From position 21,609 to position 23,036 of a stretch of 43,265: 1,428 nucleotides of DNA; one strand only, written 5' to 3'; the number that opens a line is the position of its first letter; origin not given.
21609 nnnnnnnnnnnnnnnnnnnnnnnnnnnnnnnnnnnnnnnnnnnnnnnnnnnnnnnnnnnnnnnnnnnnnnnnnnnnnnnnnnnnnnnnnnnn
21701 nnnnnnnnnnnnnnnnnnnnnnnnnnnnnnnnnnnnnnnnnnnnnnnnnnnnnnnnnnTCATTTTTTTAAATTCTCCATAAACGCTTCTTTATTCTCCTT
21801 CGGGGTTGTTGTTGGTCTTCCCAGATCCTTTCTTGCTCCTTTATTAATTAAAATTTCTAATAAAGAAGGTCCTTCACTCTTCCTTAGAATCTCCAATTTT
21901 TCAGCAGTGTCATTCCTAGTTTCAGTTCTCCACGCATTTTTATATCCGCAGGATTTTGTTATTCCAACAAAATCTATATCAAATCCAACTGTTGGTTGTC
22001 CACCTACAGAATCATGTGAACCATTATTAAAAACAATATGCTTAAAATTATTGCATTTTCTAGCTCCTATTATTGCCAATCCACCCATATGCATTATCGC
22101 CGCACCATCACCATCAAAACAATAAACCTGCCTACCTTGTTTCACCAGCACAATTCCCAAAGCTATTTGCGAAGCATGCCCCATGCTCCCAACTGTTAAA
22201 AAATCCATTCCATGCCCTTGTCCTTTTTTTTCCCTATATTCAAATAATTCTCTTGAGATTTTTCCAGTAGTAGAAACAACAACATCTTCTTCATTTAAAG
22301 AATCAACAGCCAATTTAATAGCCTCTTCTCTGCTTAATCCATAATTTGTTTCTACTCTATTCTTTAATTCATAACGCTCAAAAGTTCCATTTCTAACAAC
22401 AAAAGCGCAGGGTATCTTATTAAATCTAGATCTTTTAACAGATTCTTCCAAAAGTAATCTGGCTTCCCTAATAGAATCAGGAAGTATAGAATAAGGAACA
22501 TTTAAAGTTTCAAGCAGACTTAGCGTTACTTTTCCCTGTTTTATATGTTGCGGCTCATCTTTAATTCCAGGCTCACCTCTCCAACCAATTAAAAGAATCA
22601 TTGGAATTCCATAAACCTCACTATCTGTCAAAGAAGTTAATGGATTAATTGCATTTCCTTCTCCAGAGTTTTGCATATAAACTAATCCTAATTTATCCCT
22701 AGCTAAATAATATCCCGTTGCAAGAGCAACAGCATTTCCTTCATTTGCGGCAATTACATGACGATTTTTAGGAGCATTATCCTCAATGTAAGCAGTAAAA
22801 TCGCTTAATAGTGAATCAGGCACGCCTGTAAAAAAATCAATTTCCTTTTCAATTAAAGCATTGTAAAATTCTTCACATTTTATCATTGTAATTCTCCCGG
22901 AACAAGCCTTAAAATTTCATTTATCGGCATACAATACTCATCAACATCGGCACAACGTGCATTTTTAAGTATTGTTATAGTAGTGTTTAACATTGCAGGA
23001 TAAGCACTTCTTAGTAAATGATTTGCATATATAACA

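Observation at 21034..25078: Translationally coupled five-gene phosphonate (C-P bond) operon with three nucleotidyltransferase-fold modules and no phosphonoacetaldehyde-tailoring enzyme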

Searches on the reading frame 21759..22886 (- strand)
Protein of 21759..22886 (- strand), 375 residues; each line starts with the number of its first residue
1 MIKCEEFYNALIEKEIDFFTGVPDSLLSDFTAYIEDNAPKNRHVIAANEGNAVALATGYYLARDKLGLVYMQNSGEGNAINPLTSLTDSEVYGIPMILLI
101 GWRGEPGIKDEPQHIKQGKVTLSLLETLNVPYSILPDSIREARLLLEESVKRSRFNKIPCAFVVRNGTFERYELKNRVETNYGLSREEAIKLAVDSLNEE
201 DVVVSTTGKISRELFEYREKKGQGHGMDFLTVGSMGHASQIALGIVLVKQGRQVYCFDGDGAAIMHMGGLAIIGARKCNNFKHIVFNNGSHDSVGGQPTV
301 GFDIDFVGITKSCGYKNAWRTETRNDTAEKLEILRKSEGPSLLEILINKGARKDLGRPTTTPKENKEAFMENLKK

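Call 3: search_protein_families(library=pfam, proteins=[window:21759-22886:-], max_evalue=0.01)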
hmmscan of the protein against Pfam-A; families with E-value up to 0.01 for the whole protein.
window:21759-22886:- (375 aa): 2 families
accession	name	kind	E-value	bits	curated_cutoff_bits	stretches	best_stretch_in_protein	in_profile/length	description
PF02775.26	TPP_enzyme_C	-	3.5e-20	72.8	21.9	1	207-345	2-151/151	Thiamine pyrophosphate enzyme, C-terminal TPP binding domain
PF02776.23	TPP_enzyme_N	-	1.8e-14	54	26.8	1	8-114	8-108/119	Thiamine pyrophosphate enzyme, N-terminal TPP binding domain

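Call 5: search_protein_families(library=ncbifam, proteins=[window:21759-22886:-], max_evalue=0.001)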
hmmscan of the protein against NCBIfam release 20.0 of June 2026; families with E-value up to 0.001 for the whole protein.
window:21759-22886:- (375 aa): 35 families (the best 25 are shown)
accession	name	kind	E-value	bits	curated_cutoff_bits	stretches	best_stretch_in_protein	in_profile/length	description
TIGR03297.1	Ppyr-DeCO2ase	equivalog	1.7e-144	481.3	312.5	1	16-371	2-358/360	phosphonopyruvate decarboxylase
TIGR03846.1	sulfopy_beta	equivalog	1e-30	107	221.5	1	186-373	1-181/182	sulfopyruvate decarboxylase subunit beta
NF004813.0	PRK06163.1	equivalog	8e-24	84.4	240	1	184-373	13-196/202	hypothetical protein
TIGR03845.1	sulfopyru_alph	equivalog_domain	4.3e-23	82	147.95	1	6-165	3-156/160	sulfopyruvate decarboxylase subunit alpha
NF006016.1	PRK08155.1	equivalog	2e-11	43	870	1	231-348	407-533/554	acetolactate synthase large subunit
TIGR00118.1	acolac_lg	equivalog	1.4e-10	40.2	538.35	1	6-101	6-97/557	biosynthetic-type acetolactate synthase large subunit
NF005485.1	PRK07092.1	equivalog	4.5e-10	38.9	493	1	170-348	334-519/523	benzoylformate decarboxylase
NF005040.0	PRK06457.1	equivalog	7e-10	37.8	788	1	195-350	358-521/549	pyruvate dehydrogenase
NF005860.0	PRK07789.1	equivalog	7.2e-10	37.8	881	1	10-104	43-134/615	acetolactate synthase large subunit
NF005760.0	PRK07586.1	equivalog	1e-09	37.9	363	1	179-291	332-442/514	acetolactate synthase large subunit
NF005114.0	PRK06546.1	equivalog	1e-09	37.5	893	1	192-349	366-531/578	pyruvate dehydrogenase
NF005228.0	PRK06725.1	equivalog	6.8e-09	34.4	991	0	42-106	55-117/571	acetolactate synthase large subunit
NF006591.0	PRK09124.1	equivalog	1.2e-08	33.8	792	1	221-349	396-531/574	ubiquinone-dependent pyruvate dehydrogenase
NF006524.0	PRK08978.1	equivalog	1.8e-08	33.1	738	0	231-349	399-526/548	acetolactate synthase 2 catalytic subunit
NF005584.0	PRK07282.1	equivalog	3e-08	32.6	970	0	10-109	19-115/566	acetolactate synthase large subunit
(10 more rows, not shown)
